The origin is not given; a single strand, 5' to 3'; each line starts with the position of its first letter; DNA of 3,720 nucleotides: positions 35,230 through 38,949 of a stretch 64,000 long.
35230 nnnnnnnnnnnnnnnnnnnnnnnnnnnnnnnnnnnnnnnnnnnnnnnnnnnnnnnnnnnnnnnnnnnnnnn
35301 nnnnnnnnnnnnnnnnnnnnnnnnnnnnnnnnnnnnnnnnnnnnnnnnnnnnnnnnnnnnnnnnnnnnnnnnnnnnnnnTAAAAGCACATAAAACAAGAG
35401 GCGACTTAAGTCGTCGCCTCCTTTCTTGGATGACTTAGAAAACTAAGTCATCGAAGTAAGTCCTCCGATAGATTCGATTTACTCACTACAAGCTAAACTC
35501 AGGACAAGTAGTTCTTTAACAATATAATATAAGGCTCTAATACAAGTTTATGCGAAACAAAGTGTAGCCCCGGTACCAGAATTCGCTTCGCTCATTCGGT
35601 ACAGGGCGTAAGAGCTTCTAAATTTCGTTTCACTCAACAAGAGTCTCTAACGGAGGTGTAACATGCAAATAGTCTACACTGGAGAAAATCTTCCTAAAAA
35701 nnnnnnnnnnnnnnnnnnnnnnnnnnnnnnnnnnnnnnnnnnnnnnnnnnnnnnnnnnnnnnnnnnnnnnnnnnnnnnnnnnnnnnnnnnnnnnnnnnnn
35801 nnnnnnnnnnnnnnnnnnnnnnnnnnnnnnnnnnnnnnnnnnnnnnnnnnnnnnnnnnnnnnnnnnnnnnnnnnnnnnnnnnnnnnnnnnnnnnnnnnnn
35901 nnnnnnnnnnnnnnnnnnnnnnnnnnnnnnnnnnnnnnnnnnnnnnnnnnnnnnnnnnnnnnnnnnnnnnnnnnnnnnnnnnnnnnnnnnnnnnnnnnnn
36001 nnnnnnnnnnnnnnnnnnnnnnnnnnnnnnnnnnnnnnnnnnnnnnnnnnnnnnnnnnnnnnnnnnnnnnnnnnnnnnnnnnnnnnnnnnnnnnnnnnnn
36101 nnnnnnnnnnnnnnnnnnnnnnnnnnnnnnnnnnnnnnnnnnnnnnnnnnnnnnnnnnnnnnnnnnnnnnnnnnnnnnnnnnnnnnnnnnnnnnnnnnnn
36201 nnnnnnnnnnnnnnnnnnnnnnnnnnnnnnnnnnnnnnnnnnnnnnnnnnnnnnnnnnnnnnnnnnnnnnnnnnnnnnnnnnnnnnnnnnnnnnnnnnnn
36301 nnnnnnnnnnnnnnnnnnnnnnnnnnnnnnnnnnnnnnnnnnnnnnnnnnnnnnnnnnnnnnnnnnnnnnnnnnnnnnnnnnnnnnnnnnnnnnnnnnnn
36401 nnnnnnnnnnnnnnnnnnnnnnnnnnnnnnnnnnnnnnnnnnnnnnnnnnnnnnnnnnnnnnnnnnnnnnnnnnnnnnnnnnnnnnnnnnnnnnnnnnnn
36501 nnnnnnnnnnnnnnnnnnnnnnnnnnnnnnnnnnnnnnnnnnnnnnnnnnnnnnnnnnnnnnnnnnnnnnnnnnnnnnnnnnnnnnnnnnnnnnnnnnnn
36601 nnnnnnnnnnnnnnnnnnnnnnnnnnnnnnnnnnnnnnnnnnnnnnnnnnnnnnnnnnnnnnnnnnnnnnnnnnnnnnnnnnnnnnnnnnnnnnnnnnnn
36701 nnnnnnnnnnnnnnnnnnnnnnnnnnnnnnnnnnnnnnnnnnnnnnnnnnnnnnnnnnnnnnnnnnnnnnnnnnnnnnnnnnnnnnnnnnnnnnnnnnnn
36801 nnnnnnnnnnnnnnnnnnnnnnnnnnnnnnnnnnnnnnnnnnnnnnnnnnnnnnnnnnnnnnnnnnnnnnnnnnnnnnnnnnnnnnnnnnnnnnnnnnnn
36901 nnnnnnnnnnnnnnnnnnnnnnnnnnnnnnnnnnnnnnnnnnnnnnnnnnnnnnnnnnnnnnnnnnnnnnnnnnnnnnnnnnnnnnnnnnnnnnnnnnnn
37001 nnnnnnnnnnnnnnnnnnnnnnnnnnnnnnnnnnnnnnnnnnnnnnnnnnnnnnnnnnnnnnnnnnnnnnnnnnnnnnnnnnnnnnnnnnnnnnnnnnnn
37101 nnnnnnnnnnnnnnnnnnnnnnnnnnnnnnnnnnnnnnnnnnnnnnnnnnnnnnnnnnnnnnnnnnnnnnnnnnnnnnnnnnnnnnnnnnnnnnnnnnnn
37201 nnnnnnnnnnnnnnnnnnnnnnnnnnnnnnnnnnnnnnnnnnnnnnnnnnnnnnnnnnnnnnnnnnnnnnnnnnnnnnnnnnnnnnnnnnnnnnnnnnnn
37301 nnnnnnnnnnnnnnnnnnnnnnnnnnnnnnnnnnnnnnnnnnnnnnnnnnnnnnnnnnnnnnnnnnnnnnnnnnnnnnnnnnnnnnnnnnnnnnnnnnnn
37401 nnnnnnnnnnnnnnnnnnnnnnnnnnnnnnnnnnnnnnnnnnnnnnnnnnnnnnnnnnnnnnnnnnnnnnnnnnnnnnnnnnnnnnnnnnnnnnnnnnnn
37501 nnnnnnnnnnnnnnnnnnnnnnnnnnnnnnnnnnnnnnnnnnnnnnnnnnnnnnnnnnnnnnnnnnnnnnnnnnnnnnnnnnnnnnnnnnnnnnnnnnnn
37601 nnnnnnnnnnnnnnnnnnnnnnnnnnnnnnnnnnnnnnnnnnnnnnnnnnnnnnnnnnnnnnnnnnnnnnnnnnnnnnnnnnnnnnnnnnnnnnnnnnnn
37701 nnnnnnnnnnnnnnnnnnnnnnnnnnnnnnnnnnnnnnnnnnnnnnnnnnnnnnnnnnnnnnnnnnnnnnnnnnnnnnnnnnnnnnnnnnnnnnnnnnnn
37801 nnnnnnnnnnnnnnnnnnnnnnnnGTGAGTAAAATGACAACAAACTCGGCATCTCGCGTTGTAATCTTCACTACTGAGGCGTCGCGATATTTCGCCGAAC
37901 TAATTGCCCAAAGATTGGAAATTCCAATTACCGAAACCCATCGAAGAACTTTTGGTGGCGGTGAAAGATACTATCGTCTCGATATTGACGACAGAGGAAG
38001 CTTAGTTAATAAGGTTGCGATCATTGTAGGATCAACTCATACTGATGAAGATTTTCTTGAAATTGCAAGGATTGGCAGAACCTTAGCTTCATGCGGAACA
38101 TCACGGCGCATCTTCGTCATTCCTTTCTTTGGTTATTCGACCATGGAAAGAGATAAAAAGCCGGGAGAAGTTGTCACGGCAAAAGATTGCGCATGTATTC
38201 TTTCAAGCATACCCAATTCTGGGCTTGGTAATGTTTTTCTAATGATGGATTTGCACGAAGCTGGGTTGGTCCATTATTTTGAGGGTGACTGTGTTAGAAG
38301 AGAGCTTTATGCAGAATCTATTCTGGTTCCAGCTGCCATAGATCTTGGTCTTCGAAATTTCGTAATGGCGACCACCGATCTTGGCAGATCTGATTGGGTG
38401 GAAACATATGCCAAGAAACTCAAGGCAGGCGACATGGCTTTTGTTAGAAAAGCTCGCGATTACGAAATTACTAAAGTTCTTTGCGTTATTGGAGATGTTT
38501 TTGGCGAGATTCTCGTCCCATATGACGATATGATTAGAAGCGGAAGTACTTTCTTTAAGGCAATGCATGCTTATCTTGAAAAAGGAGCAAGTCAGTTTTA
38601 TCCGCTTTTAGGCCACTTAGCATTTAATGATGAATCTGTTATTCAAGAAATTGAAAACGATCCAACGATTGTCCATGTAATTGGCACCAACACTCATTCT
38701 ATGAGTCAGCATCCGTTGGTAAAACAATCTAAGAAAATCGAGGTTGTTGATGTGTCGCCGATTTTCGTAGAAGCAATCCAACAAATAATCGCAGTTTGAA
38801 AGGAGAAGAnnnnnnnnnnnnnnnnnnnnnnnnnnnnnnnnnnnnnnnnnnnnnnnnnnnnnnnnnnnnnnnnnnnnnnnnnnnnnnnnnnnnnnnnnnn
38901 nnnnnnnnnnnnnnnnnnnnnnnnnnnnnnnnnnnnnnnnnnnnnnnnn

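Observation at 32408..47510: Conserved ~110-nt structured 5' leader present three times before unrelated genes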

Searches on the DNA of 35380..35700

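Call 85: search_rna_families(source=window, start=35380, end=35700, threshold=evalue, max_evalue=10)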
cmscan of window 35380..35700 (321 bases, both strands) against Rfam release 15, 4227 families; matches with E-value up to 10: 4.
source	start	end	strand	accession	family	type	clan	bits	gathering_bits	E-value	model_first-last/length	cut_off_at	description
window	35384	35482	-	RF02426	SpF03_sRNA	Gene; sRNA;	-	24.7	50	0.14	1-106/106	no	Streptococcus sRNA SpF03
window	35503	35606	-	RF03019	RT-16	Gene; sRNA;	-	20.1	50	0.84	1-158/158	no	RT-16 RNA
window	35607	35699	-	RF01199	snR58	Gene; snRNA; snoRNA; CD-box;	CL00077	14.7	70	8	1-97/97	no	Small nucleolar RNA snR58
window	35553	35645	-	RF02213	ZFAT-AS1_3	Gene; lncRNA;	-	10.8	70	5.5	1-80/80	no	ZFAT antisense RNA 1 conserved region 3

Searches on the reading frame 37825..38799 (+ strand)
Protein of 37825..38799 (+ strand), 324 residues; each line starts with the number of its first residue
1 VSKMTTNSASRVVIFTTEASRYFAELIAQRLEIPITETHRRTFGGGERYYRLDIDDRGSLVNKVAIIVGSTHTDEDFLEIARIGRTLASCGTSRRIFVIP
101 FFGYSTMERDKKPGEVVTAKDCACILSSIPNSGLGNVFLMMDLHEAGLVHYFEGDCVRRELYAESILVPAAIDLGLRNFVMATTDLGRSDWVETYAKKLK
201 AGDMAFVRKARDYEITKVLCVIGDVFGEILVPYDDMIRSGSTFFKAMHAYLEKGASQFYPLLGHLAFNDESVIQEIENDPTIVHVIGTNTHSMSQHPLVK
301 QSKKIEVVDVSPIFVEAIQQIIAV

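Call 13: search_protein_families(library=pfam, proteins=[window:37825-38799:+])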
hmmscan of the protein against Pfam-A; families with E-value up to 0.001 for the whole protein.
window:37825-38799:+ (324 aa): 2 families
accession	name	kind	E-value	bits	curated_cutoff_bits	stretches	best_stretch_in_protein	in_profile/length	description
PF13793.12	Pribosyltran_N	-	4.2e-16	59.3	25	1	13-127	2-114/117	N-terminal domain of ribose phosphate pyrophosphokinase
PF14572.12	Pribosyl_synth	-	1.1e-11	45.4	27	1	219-321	75-173/184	Phosphoribosyl synthetase-associated domain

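Call 14: search_protein_families(library=ncbifam, proteins=[window:37825-38799:+])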
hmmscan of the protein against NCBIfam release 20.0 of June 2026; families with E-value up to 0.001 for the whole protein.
window:37825-38799:+ (324 aa): 11 families
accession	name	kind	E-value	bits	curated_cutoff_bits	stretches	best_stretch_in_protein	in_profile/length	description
TIGR01251.1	ribP_PPkin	subfamily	8.3e-38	130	113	1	13-321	2-298/309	ribose-phosphate diphosphokinase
NF002320.0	PRK01259.1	subfamily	5.4e-36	124.6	297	1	9-322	4-305/316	ribose-phosphate diphosphokinase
NF002758.0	PRK02812.1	equivalog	1.1e-29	103.7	518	1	5-321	15-319/330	ribose-phosphate pyrophosphokinase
NF002844.0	PRK03092.1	equivalog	3.1e-27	95.7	438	1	2-322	2-313/326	ribose-phosphate diphosphokinase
NF002095.0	PRK00934.1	equivalog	2.6e-23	82.6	296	1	13-292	2-268/287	ribose-phosphate diphosphokinase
NF003428.0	PRK04923.1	equivalog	5.1e-21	75.1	536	1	10-321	5-307/319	ribose-phosphate diphosphokinase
NF002618.0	PRK02269.1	equivalog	4.9e-20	72.4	460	1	8-321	2-306/321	ribose-phosphate diphosphokinase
NF001815.0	PRK00553.1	equivalog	3.6e-16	59.2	484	1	10-320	8-310/332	ribose-phosphate pyrophosphokinase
NF002686.0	PRK02458.1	equivalog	1.6e-15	57.4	506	1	8-321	6-306/323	ribose-phosphate diphosphokinase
NF005537.0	PRK07199.1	subfamily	3.5e-14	52.6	322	1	12-290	3-272/301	ribose-phosphate diphosphokinase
NF005299.0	PRK06827.1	subfamily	5.3e-11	41.9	327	1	73-321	105-358/383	phosphoribosylpyrophosphate synthetase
